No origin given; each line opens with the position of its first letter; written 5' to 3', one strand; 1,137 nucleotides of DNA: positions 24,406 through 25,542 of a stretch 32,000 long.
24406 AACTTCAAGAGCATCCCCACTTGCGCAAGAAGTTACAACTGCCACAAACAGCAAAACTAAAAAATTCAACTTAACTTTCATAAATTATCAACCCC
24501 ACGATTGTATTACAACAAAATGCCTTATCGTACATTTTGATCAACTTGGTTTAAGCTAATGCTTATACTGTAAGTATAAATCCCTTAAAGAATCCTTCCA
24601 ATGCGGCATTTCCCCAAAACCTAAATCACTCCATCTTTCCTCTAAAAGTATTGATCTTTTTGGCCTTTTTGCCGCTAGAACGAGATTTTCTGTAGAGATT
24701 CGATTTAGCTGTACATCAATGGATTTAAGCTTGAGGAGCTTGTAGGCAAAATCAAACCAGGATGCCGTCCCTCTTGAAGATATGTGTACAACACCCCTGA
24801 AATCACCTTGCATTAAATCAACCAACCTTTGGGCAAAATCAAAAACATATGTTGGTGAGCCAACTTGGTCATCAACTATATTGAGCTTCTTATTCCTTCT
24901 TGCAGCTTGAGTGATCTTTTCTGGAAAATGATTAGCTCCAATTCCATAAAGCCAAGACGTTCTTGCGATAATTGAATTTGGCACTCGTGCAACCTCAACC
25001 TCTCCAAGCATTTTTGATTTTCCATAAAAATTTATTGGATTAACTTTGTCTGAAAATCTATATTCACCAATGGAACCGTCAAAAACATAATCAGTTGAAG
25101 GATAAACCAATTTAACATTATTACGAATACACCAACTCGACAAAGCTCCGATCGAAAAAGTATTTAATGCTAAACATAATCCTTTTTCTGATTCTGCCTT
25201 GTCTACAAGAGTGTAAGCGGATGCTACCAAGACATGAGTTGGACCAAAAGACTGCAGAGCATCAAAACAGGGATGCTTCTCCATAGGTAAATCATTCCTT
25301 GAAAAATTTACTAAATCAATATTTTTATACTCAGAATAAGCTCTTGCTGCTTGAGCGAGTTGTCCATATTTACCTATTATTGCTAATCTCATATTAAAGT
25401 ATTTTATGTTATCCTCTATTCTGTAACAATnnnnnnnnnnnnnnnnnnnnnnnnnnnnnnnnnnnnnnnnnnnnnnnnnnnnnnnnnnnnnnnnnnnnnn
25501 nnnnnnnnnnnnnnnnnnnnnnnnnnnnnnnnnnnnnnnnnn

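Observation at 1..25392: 25-kb co-directional array fusing type IV pilus genes, MoxR/DUF58/transglutaminase, a glycan-assembly cluster and two lipoproteins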

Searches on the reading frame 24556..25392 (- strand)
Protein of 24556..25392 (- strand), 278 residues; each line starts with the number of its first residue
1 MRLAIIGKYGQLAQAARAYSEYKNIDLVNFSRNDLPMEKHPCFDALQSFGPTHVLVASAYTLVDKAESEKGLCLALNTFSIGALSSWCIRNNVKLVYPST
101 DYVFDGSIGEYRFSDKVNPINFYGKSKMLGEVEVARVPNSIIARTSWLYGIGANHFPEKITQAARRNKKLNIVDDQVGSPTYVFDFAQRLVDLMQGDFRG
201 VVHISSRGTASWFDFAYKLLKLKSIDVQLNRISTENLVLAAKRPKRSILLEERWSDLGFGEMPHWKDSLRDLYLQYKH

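Call 5: search_protein_families(library=pfam, proteins=[window:24556-25392:-])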
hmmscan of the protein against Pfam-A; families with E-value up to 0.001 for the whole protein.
window:24556-25392:- (278 aa): 2 families
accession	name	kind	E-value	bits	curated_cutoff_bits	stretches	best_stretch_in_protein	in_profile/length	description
PF04321.23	RmlD_sub_bind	-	2e-64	217.9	27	1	1-275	1-284/287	RmlD substrate binding domain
PF02719.21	Polysacc_synt_2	-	0.00039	20.1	20.2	0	41-137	68-152/293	Polysaccharide biosynthesis protein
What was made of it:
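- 24556..25392 (-): RmlD (dTDP-4-dehydrorhamnose reductase), the first gene of the run. It is 38 nt from a divergent orf87-lpxC pair. RmlD_sub_bind 2e-64 (call 5).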
